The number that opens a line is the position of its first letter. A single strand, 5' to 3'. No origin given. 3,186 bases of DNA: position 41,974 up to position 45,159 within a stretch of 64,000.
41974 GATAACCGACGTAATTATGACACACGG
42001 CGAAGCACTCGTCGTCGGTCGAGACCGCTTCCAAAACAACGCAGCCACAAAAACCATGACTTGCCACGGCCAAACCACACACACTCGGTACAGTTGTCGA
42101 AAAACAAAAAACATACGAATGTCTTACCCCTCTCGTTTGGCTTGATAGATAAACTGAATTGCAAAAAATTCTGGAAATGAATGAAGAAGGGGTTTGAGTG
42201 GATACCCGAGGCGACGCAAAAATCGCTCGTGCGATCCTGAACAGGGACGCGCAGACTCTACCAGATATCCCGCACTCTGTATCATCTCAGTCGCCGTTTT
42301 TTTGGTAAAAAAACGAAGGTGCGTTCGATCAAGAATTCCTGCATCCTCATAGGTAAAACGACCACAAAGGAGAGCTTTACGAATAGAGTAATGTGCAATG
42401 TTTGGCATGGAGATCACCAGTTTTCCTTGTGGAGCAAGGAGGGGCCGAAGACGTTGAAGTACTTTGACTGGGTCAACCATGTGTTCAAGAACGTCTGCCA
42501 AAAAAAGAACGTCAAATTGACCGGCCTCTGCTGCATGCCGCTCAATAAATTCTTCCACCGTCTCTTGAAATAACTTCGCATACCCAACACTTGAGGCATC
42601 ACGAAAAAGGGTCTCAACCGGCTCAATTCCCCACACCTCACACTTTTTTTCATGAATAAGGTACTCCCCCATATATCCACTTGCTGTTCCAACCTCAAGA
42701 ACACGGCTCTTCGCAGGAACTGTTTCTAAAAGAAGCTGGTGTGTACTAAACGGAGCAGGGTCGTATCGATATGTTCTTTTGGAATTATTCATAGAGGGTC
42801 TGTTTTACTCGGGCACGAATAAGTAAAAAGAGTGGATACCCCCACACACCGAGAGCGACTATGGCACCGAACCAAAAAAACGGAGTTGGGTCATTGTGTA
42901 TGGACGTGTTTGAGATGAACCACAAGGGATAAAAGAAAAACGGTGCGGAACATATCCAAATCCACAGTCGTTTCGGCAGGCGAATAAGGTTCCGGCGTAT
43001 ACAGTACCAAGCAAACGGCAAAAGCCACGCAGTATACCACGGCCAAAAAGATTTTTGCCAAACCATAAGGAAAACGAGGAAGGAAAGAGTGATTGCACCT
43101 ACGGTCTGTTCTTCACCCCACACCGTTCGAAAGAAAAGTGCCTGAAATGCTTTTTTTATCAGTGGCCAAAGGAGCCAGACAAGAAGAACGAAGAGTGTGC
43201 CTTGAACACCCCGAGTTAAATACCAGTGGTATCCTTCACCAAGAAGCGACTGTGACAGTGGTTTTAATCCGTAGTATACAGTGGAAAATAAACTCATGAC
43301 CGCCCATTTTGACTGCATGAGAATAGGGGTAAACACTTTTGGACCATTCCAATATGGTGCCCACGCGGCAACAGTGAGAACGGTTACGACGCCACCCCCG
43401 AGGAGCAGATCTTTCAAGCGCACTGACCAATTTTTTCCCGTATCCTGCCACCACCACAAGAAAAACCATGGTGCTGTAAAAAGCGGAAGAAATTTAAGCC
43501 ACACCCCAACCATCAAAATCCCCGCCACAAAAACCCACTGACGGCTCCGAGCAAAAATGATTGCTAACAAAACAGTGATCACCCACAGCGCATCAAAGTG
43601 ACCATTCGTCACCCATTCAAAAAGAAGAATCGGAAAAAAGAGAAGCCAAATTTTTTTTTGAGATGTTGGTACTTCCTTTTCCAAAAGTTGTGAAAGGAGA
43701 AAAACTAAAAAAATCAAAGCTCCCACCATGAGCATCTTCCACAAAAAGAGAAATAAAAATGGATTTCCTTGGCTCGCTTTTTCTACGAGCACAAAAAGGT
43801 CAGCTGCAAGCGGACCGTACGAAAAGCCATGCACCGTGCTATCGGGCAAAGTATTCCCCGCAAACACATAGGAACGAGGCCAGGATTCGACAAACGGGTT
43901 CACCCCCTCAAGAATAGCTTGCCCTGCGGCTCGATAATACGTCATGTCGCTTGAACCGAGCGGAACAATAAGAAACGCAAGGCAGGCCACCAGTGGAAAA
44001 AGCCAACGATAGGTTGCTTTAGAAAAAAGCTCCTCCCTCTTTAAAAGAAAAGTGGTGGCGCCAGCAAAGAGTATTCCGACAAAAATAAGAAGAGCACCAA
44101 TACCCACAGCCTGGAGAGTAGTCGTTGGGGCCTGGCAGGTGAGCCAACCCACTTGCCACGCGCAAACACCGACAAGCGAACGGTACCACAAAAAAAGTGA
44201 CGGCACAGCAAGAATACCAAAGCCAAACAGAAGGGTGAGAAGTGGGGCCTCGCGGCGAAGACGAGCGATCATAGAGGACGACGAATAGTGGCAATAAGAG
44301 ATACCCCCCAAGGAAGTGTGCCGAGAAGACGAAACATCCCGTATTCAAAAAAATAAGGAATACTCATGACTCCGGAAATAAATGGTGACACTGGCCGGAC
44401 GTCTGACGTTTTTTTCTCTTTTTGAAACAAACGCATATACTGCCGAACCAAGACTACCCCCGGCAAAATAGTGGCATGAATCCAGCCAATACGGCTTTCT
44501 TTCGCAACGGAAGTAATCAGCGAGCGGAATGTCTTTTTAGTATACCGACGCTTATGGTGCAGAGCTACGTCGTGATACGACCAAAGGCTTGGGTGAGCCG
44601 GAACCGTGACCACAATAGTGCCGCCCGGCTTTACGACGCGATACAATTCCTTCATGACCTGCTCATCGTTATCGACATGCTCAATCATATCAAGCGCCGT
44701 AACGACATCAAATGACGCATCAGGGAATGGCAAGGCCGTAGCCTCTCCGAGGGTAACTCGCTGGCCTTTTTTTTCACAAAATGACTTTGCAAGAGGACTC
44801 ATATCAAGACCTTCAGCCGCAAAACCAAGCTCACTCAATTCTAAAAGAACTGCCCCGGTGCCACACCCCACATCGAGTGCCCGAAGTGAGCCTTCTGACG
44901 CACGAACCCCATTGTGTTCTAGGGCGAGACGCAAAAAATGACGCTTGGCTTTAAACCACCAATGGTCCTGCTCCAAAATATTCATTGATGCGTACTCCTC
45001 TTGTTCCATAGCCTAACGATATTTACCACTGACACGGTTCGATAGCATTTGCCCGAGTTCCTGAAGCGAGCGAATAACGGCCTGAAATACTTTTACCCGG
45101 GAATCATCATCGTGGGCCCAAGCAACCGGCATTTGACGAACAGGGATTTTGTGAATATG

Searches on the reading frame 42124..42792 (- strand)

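Call 6: search_protein_families(library=pfam, proteins=[window:42124-42792:-], max_evalue=0.01)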
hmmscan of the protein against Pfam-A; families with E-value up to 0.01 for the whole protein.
window:42124-42792:- (222 aa): 8 families
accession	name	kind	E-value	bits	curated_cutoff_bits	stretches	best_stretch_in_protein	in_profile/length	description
PF13489.12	Methyltransf_23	-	2.9e-18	66.6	27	1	16-180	11-163/164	Methyltransferase domain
PF13847.12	Methyltransf_31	-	2.7e-10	40.6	27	1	29-174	5-144/145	Methyltransferase domain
PF07021.18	MetW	-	2.8e-10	40.6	21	1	18-143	4-123/193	Methionine biosynthesis protein MetW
PF08242.18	Methyltransf_12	-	4.3e-10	40.6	30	1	32-125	1-98/98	Methyltransferase domain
PF08241.18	Methyltransf_11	-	1.7e-09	38.6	21.2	1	32-127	1-95/95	Methyltransferase domain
PF13649.12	Methyltransf_25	-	2.4e-07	31.8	27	1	31-123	1-97/97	Methyltransferase domain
PF08003.17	Methyltransf_9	-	6.8e-06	25.7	23.8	1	29-128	117-218/315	Protein of unknown function (DUF1698)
PF05219.18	DREV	-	0.007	16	26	1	28-136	95-196/265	DREV methyltransferase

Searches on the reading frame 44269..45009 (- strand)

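Call 6: search_protein_families(library=pfam, proteins=[window:44269-45009:-], max_evalue=0.01)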
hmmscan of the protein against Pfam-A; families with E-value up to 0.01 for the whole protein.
window:44269-45009:- (246 aa): 12 families
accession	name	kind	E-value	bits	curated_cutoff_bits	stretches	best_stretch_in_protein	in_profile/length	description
PF08241.18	Methyltransf_11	-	5.6e-24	85.1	21.2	1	45-134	1-95/95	Methyltransferase domain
PF13489.12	Methyltransf_23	-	3.3e-18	66.4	27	1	24-154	3-143/164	Methyltransferase domain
PF13649.12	Methyltransf_25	-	4.5e-18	66.2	27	1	45-130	2-97/97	Methyltransferase domain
PF13847.12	Methyltransf_31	-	1.7e-15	57.4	27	1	41-146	4-114/145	Methyltransferase domain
PF08242.18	Methyltransf_12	-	5.4e-13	49.9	30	1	45-132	1-98/98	Methyltransferase domain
PF01209.24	Ubie_methyltran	-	2.6e-11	43.8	20.1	1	36-144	46-161/233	ubiE/COQ5 methyltransferase family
PF07021.18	MetW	-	4.4e-09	36.7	21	1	40-138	14-111/193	Methionine biosynthesis protein MetW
PF02353.26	CMAS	-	4.8e-05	23.2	27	1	39-186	62-194/273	Mycolic acid cyclopropane synthetase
PF03141.22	Methyltransf_29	-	7.4e-05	21.9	23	1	39-137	115-220/506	Putative S-adenosyl-L-methionine-dependent methyltransferase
PF05148.21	Methyltransf_8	-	0.0013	19.1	27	1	37-134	69-156/219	Hypothetical methyltransferase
PF05219.18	DREV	-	0.0013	18.4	26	1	30-136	84-188/265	DREV methyltransferase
PF20922.3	Anamorsin_N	-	0.0037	17.4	27.1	1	94-138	46-91/163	Anamorsin, N-terminal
